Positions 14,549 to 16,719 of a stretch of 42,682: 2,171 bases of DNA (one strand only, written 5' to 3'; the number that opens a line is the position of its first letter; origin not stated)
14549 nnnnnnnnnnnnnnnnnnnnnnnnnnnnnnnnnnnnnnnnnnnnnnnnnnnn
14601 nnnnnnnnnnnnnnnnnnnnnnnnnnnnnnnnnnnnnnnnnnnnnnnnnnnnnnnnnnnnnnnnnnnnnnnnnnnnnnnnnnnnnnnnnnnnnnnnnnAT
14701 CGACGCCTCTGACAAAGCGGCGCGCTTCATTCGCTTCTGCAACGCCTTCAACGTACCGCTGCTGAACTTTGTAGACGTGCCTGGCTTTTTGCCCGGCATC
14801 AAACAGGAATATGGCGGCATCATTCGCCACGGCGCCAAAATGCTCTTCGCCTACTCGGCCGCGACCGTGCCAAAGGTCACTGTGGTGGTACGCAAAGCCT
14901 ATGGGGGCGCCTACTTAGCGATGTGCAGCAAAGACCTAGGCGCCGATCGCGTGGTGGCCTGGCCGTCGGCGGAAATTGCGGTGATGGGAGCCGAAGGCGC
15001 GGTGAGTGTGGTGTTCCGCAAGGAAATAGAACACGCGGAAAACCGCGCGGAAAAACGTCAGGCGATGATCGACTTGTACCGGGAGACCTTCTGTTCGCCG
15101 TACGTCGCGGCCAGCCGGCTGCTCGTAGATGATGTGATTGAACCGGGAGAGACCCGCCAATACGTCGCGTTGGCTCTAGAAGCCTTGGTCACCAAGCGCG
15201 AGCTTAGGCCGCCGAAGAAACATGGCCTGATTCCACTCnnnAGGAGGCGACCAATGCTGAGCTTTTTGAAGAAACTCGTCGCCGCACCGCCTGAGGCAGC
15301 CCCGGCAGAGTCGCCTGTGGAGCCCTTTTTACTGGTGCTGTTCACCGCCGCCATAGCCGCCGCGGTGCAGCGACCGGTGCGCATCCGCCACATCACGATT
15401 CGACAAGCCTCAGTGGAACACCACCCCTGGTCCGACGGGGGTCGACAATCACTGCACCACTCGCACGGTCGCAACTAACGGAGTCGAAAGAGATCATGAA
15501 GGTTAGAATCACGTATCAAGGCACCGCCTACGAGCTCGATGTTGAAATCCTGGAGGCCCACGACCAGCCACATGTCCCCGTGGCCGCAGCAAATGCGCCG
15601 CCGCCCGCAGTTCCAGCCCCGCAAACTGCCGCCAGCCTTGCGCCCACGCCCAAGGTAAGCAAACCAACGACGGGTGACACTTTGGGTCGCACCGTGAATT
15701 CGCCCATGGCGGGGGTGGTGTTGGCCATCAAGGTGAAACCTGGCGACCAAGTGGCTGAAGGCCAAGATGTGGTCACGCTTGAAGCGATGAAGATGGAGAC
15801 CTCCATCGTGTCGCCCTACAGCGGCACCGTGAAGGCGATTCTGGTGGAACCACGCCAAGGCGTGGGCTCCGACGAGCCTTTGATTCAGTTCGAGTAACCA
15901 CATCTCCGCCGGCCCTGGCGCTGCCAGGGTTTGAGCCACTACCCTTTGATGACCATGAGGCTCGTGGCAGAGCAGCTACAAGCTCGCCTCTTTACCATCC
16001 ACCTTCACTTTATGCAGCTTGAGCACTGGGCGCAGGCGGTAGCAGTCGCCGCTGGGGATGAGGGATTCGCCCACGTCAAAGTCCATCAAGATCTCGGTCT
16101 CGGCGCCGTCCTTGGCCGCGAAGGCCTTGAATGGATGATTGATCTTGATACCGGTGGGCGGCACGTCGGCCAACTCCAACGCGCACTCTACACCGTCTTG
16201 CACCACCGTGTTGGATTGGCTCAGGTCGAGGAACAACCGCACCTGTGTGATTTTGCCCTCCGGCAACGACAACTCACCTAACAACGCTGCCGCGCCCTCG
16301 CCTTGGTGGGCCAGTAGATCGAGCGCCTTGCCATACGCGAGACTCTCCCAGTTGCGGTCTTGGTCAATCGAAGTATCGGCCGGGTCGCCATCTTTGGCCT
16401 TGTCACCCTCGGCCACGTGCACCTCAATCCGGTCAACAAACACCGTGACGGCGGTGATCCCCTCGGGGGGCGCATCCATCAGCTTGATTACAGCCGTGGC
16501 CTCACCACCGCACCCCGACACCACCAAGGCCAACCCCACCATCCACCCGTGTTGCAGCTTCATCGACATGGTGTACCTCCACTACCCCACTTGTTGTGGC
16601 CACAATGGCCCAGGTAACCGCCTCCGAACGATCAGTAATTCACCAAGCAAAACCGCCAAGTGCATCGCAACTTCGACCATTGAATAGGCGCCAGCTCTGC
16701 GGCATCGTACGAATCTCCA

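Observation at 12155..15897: Na+-translocating biotin-dependent decarboxylase (Mmd/Oad/Gcd-type) encoded as two divergent operons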

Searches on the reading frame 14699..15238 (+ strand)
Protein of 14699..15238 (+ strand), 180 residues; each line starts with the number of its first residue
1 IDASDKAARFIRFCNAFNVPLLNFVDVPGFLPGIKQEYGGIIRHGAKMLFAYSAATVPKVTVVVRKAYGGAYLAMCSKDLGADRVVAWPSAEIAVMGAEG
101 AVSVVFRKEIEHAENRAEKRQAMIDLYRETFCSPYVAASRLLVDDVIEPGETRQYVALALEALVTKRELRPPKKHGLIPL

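Call 67: search_solved_structures(query=window:14699-15238:+, max_evalue=1e-20, show_alignments=5)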
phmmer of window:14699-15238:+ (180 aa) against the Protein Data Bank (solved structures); distinct sequences matched with E-value up to 1e-20: 40.
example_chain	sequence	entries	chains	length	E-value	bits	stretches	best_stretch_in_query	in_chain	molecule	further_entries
1on3_A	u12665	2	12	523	8.8e-78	263.3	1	1-179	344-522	Methylmalonyl-CoA carboxyltransferase 12S subunit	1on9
1vrg_A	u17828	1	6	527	4.1e-77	261.1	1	1-180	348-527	propionyl-CoA carboxylase, beta subunit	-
1x0u_A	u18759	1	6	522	2.3e-71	242.4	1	1-180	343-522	hypothetical methylmalonyl-CoA decarboxylase alpha subunit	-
9j0c_A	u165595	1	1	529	1.2e-64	220.5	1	1-180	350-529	Acyl-CoA carboxylase subunit beta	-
3ib9_A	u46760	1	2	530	1.8e-64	220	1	1-180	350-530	Propionyl-CoA carboxylase complex B subunit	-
1xnw_A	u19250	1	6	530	3.5e-64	219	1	1-180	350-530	propionyl-CoA carboxylase complex B subunit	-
3iav_A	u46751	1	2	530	4.9e-64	218.5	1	1-180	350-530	Propionyl-CoA carboxylase complex B subunit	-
3ibb_A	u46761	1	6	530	9.5e-64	217.6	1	1-180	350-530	Propionyl-CoA carboxylase complex B subunit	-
3mfm_C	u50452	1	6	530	1.7e-63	216.8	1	1-180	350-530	Propionyl-CoA carboxylase complex B subunit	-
8pn7_A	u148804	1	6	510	2e-63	216.6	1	2-180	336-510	Propionyl-CoA carboxylase beta chain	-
6ybq_A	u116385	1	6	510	2e-63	216.6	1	2-180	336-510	Propionyl-CoA carboxylase beta chain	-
8pn8_A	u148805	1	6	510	2e-63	216.6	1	2-180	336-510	Propionyl-CoA carboxylase beta chain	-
1xnv_A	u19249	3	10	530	2.4e-63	216.3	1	1-180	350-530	propionyl-CoA carboxylase complex B subunit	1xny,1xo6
5inf_A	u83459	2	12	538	2.1e-62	213.2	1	1-180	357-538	Carboxyl transferase | Putative carboxyl transferase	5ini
5ing_A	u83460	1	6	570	2.4e-62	213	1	1-180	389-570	Putative carboxyl transferase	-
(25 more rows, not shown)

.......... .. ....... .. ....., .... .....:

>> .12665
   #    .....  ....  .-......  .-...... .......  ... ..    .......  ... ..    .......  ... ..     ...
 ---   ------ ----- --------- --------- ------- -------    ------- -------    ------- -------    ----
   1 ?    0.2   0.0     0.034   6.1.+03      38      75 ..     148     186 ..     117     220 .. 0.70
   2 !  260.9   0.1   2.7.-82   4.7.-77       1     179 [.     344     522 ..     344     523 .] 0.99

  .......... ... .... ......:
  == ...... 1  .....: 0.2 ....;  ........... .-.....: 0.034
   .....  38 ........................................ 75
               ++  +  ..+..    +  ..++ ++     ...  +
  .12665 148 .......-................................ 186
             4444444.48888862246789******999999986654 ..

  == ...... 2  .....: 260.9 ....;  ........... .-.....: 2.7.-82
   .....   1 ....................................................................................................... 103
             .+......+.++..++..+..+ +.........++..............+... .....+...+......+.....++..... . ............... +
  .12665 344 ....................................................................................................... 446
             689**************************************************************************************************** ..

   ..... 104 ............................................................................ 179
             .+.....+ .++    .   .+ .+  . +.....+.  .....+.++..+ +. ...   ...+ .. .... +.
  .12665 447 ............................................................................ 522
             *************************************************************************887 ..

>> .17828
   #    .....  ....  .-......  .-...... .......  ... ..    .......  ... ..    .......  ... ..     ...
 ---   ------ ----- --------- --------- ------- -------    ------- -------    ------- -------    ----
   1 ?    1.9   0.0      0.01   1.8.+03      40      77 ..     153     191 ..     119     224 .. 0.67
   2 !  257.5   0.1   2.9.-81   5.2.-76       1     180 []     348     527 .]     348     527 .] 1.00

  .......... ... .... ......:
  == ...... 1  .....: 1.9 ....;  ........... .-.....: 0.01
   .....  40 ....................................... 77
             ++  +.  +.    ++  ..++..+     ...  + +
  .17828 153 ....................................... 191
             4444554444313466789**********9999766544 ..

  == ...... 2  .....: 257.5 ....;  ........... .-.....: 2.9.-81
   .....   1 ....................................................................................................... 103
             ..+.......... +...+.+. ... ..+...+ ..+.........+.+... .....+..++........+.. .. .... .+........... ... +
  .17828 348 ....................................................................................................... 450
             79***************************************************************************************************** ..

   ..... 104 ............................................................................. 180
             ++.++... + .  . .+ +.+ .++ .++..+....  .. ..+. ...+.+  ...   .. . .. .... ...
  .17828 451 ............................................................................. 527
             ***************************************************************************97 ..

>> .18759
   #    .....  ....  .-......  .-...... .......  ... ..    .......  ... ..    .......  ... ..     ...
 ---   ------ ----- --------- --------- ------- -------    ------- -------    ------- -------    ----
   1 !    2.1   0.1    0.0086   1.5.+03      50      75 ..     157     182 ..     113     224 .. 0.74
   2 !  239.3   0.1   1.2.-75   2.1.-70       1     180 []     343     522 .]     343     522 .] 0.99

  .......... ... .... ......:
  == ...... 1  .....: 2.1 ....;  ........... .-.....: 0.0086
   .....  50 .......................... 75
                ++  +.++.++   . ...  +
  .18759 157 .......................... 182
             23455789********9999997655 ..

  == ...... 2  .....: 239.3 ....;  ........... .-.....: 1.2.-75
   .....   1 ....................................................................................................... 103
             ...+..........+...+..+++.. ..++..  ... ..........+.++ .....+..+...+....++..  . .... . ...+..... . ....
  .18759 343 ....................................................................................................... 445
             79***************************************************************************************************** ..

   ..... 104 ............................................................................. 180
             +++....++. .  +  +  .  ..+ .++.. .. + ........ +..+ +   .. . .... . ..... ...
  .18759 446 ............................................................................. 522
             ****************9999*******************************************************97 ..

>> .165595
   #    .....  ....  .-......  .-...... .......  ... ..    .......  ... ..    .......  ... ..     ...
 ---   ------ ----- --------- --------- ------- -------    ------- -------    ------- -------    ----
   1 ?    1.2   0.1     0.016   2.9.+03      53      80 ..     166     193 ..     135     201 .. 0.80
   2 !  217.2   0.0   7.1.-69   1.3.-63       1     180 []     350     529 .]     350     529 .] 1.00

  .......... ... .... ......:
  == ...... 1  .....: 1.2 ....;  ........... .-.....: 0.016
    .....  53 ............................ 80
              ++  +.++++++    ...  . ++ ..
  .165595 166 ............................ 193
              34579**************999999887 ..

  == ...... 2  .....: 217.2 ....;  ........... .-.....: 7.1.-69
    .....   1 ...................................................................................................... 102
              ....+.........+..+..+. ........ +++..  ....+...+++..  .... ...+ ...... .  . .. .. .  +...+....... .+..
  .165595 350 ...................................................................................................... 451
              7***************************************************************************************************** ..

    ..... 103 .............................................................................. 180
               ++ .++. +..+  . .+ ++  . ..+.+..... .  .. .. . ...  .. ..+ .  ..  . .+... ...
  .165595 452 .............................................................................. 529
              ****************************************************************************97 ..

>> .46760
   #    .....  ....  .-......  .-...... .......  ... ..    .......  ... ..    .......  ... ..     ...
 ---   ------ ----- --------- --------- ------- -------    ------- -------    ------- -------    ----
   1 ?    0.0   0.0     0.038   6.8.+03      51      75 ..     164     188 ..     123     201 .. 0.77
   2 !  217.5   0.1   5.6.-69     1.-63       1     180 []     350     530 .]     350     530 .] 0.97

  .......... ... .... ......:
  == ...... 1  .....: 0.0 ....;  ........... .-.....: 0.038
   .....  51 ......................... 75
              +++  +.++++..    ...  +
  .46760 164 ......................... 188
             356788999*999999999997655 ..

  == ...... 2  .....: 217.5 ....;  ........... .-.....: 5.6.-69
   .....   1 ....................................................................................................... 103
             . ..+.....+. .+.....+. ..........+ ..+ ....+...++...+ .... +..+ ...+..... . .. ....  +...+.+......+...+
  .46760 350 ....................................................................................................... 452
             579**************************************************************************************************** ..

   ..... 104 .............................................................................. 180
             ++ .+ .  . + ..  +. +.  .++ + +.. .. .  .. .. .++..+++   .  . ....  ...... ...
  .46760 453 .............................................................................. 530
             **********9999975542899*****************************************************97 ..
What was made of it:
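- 13679..15241 (+): Alpha subunit, 520 aa: methylmalonyl-CoA/propionyl-CoA carboxyltransferase of the 12S/MmdA/PccB family. It has Leu where S. coelicolor PccB has Asp422, as in 12S (call 67).
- On ATP-dependent propionyl-/acyl-CoA carboxylase: In call 67 it aligns with the Leu of 3ib9, which I recall as the D422L mutant.
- It has Leu at the PccB-Asp422 position, as in 12S (call 67). Leu instead of Asp at the PccB-422 position (call 67).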

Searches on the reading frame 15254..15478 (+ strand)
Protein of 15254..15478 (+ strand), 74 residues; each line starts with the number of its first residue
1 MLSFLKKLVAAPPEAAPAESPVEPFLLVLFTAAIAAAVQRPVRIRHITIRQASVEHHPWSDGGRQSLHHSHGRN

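Call 3: search_protein_families(library=pfam, proteins=[window:15254-15478:+], max_evalue=0.01)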
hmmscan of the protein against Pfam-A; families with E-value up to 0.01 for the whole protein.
window:15254-15478:+ (74 aa): 0 families

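Call 4: search_protein_families(library=ncbifam, proteins=[window:15254-15478:+], max_evalue=0.01)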
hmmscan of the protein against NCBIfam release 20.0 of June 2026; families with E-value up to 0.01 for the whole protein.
window:15254-15478:+ (74 aa): 0 families

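Call 35: search_protein_families(library=ncbifam, proteins=[window:15254-15475:+], max_evalue=10)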
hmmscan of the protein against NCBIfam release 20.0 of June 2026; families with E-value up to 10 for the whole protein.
seq(74 aa): 0 families

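Call 45: search_protein_representatives(protein=window:15254-15475:+)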
Query: 74 residues. Proteins with E-value up to 0.001 (for the whole library): 6; up to 1e-10: 1; up to 1e-30: 1. The best 6 are listed.
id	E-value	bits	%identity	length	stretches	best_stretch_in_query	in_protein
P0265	1.3e-40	152.3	97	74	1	1-74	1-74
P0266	1.2e-06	44.8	39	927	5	30-67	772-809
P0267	4.9e-05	39.7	44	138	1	8-71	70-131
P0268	7.4e-05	39.1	44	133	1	9-71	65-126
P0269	7.6e-04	35.9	44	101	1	17-72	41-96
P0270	7.8e-04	35.9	41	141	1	10-71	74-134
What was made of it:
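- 15254..15478 (+): 74-aa soluble 'tail-only' homologue of the C-terminal, alpha-binding part of OadG/MmdD/GcdD. It has no N-terminal membrane helix. A 97%-identical 74-aa protein exists in the 1.84-billion-protein library (call 45).
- Tried and rejected: The whole-library HMMER search with the 74-aa protein alone found only 6 hits (call 45).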

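Call 78: search_protein_families(library=pfam, alignment_id=A4, max_evalue=1)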
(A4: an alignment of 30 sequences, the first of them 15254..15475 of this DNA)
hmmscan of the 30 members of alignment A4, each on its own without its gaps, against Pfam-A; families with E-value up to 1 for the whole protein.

A. member 1, window:15254-15475:+ (74 aa): 0 families

B. families by the number of members that match (of 30 scanned): 31 families (the first 25 are shown)
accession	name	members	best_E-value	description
PF04277.18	OAD_gamma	15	0.0011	Oxaloacetate decarboxylase, gamma chain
PF04625.18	DEC-1_N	4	0.0064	DEC-1 protein, N-terminal region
PF04102.17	SlyX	4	0.014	SlyX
PF02878.22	PGM_PMM_I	3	0.11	Phosphoglucomutase/phosphomannomutase, alpha/beta/alpha domain I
PF23677.1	YnaL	1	0.00068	Protein YnaL-like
PF25708.1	Phage_T7_Gp5_9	1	0.0073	Phage T7 gp5.9 RecBCD inhibitor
PF21689.3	TorS_sensor_domain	1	0.01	Sensor protein TorS, sensor domain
PF05356.16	Phage_Coat_B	1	0.012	Inovirus Coat protein B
PF01166.23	TSC22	1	0.022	TSC-22/dip/bun family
PF16326.10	ABC_tran_CTD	1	0.032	ABC transporter C-terminal domain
PF21825.2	crAss001_48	1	0.057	crAss001_48 related protein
PF06698.16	DUF1192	1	0.058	Protein of unknown function (DUF1192)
PF25600.1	TRIM_CC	1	0.062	TRIM protein coiled-coil region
PF11653.13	VirionAssem_T7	1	0.071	Bacteriophage T7 virion assembly protein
PF04977.20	DivIC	1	0.081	Septum formation initiator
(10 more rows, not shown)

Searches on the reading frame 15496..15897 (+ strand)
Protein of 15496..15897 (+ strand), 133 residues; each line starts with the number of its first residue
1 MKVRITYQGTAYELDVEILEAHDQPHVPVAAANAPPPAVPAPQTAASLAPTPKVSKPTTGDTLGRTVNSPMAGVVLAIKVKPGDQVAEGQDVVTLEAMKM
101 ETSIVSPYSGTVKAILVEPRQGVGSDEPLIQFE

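Call 3: search_protein_families(library=pfam, proteins=[window:15496-15897:+], max_evalue=0.01)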
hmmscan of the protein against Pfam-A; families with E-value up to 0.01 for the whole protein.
window:15496-15897:+ (133 aa): 6 families
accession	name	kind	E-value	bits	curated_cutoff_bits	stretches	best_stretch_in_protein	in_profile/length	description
PF00364.28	Biotin_lipoyl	-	1.9e-18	66.5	22.1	1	66-131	2-72/73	Biotin-requiring enzyme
PF13437.12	HlyD_3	-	4.7e-06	27.7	22.2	1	66-97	1-32/106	HlyD family secretion protein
PF13533.13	Biotin_lipoyl_2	-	8.7e-06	25.9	29.8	1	66-90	2-26/32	Biotin-lipoyl like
PF13375.12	RnfC_N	-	3.4e-05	24.2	25.6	1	78-116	44-81/101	RnfC Barrel sandwich hybrid domain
PF05896.17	NQRA_N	-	0.00014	22.5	25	1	69-115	33-78/94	NqrA N-terminal barrel-sandwich hybrid domain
PF01597.25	GCV_H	-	0.0022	18.4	22.2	1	70-113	28-72/122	Glycine cleavage H-protein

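Call 4: search_protein_families(library=ncbifam, proteins=[window:15496-15897:+], max_evalue=0.01)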
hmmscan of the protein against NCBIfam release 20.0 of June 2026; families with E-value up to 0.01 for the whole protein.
window:15496-15897:+ (133 aa): 25 families
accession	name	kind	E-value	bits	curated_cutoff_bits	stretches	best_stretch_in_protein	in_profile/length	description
NF005117.0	PRK06549.1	equivalog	5e-24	85.4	159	1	2-131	4-128/130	acetyl-CoA carboxylase biotin carboxyl carrier protein subunit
NF004173.0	PRK05641.1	equivalog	2e-20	73.9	199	1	2-131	24-151/153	putative acetyl-CoA carboxylase biotin carboxyl carrier protein subunit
NF006761.0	PRK09282.1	domain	4.1e-19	68.5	402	1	2-132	466-589/591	pyruvate carboxylase subunit B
NF047903.1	MmDecMmdC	equivalog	4.3e-17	62.8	200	1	2-130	3-129/132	methylmalonyl-CoA decarboxylase subunit gamma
NF006079.0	PRK08225.1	equivalog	1.6e-16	60.1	95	1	66-118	3-55/70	acetyl-CoA carboxylase biotin carboxyl carrier protein subunit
NF010643.0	PRK14040.1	subfamily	2e-15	56.3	892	1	20-131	497-593/595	oxaloacetate decarboxylase subunit alpha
NF009554.0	PRK12999.1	equivalog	2.6e-15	55.4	965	1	65-132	1078-1145/1147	pyruvate carboxylase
TIGR01108.1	oadA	equivalog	3.6e-14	52.2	756.5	1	51-127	505-580/582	sodium-extruding oxaloacetate decarboxylase subunit alpha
TIGR01235.1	pyruv_carbox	equivalog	9.4e-14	49.9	1114.45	1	65-131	1075-1141/1143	pyruvate carboxylase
TIGR00531.1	BCCP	equivalog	3.5e-12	47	115.2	1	25-132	39-154/156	acetyl-CoA carboxylase biotin carboxyl carrier protein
TIGR02712.1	urea_carbox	equivalog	4.9e-11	41.1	1303.85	1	64-130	1132-1198/1201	urea carboxylase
NF004547.1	PRK05889.1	equivalog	1.5e-10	41.1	75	1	67-118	5-56/71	biotin/lipoyl-binding carrier protein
NF010645.0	PRK14042.1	equivalog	6.5e-09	35.1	1182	1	70-131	531-592/596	pyruvate carboxylase subunit B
NF008814.0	PRK11854.1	equivalog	2.3e-07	29.6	722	1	30-124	80-170/637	pyruvate dehydrogenase complex dihydrolipoyllysine-residue acetyltransferase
TIGR01348.1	PDHac_trf_long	equivalog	3.9e-07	29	552.1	1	20-118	127-214/587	dihydrolipoyllysine-residue acetyltransferase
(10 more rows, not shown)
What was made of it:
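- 15496..15897 (+): Biotin carboxyl carrier protein, 133 aa. It has an N-terminal anchor-like hairpin (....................), an Ala/Pro-rich linker and a biotinyl domain with EAMKM. NCBIfam PRK06549 and MmDecMmdC (NF047903) match over its full length but below cut-off (calls 3, 4).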

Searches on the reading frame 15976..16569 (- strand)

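Call 8: search_protein_families(library=pfam, proteins=[window:15976-16569:-], max_evalue=0.001)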
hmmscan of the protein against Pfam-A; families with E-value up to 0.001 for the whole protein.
window:15976-16569:- (197 aa): 1 family
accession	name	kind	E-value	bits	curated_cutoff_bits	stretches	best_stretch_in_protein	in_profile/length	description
PF14321.11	DUF4382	-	2.7e-19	70.2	25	1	24-181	2-136/136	Domain of unknown function (DUF4382)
